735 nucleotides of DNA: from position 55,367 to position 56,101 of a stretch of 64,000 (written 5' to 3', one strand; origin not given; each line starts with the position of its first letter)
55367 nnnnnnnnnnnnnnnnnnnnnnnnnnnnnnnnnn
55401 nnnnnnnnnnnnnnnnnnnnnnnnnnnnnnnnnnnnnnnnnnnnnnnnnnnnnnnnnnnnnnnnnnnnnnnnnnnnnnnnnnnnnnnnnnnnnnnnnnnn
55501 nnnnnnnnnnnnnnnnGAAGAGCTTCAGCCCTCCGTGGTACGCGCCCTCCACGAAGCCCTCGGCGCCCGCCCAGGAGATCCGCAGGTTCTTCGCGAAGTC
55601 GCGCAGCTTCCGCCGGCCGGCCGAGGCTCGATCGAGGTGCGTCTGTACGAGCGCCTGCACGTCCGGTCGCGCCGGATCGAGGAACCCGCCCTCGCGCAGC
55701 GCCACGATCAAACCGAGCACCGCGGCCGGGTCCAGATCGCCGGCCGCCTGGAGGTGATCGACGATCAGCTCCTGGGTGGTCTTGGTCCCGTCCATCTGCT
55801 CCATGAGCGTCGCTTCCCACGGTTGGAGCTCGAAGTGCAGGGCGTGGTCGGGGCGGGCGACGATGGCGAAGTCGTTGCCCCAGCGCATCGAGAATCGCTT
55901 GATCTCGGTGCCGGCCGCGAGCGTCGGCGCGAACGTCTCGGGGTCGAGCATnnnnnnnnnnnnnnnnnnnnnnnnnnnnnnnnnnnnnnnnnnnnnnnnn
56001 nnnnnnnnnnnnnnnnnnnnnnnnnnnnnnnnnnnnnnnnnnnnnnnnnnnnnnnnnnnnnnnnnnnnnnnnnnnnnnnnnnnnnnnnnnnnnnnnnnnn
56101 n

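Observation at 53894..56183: Site-2 protease fused to two cNMP-binding domains and a PqqD/RRE-like N-terminal region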

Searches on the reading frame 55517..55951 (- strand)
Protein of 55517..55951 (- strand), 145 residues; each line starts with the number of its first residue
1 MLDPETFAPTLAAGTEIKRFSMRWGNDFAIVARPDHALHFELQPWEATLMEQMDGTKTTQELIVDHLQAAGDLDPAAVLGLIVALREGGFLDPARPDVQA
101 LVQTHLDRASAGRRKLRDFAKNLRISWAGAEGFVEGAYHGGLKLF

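Call 48: predict_structure(alignment_id=A4)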
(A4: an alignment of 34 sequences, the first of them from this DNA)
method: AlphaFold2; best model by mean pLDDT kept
length: 145 residues; sequences in the alignment: 34
mean_pLDDT: 77.7   pTM: 0.60
mean pLDDT of the five models: 77.7, 74.4, 73.5, 73.3, 71.8
residues with pLDDT >= 90: 27; 70-90: 67; 50-70: 48; < 50: 3
segments of 3 or more residues with pLDDT < 50: none
pLDDT, mean of each block of 10 residues (from residue 1): 77 91 90 90 91 88 82 81 87 72 58 66 65 64 49
secondary structure, 60 per line:
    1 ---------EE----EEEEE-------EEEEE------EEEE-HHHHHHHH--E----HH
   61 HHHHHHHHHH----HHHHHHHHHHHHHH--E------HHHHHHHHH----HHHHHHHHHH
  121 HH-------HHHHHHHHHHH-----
elements in order: E16-20 E28-32 E39-42 H44-51 H59-70 H75-88 H98-106 H111-122 H130-140

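Call 52: fold_search(model_id=the predicted structure, library=pdb)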
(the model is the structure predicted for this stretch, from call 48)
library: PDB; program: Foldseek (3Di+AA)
matches with E <= 10: 158; with E <= 0.001: 0
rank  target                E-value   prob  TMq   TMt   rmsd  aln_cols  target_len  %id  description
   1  5v1u_B                1.9e-03  1.00  0.42  0.64   4.0        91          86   13  TbiB1 in Complex with the TbiA(beta) Leader Peptide (released 2018-09-05)
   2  5v1u_A                9.1e-03  1.00  0.42  0.65   3.7        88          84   14  TbiB1 in Complex with the TbiA(beta) Leader Peptide (released 2018-09-05)
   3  5v1v_A                9.7e-03  1.00  0.44  0.66   4.0        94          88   14  TbiB1 in Complex with the TbiA(alpha) Leader Peptide (released 2018-09-05)
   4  5sxy_MODEL_1_A        1.7e-02  0.99  0.41  0.59   4.8        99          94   20  The solution NMR structure for the PqqD truncation of Methylobacterium extorquens PqqCD representing a functio (released 2017-05-24)
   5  6jx3_B                3.0e-02  1.00  0.42  0.66   3.8        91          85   12  Lasso peptide synthetase B1 complexed with the leader peptide (released 2019-06-26)
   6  4v1t_B                4.3e-02  0.98  0.39  0.09   7.1        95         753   13  Heterocyclase in complex with substrate and Cofactor (released 2015-01-14)
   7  4bs9                  4.9e-02  0.98  0.41  0.10   6.1        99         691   14  Structure of the heterocyclase TruD (released 2013-11-06)
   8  5v1u_C                7.2e-02  0.98  0.41  0.63   4.1        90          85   12  TbiB1 in Complex with the TbiA(beta) Leader Peptide (released 2018-09-05)
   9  8vpo                  8.6e-02  0.91  0.41  0.16   6.5       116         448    7  X-Ray Crystal Structure of TigE from Paramaledivibacter caminithermalis (released 2024-02-07)
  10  8fm9_A                1.0e-01  0.84  0.27  0.15   5.0        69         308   14  Nodavirus RNA replication proto-crown, detergent-solubliized C12 multimer (released 2023-02-01)
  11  5v1u_D                1.5e-01  0.93  0.39  0.62   4.1        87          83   13  TbiB1 in Complex with the TbiA(beta) Leader Peptide (released 2018-09-05)
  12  8fma_A                1.6e-01  0.75  0.27  0.14   5.1        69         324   14  Nodavirus RNA replication proto-crown, detergent-solubliized C11 multimer (released 2023-02-01)
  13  8hkr_A                6.4e-01  0.66  0.40  0.17   6.0       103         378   16  Crystal Structure of Histone H3 Lysine 79 (H3K79) Methyltransferase Rv2067c from Mycobacterium tuberculosis (released 2023-10-18)
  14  6lbj_A                8.8e-01  0.06  0.16  0.09  16.7       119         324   11  Structure of mouse GLD-2 (Terminal nucleotidyltransferase 2, TENT2) (released 2020-07-22)
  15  8hkr_B                1.1e+00  0.47  0.39  0.17   5.8       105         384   17  Crystal Structure of Histone H3 Lysine 79 (H3K79) Methyltransferase Rv2067c from Mycobacterium tuberculosis (released 2023-10-18)
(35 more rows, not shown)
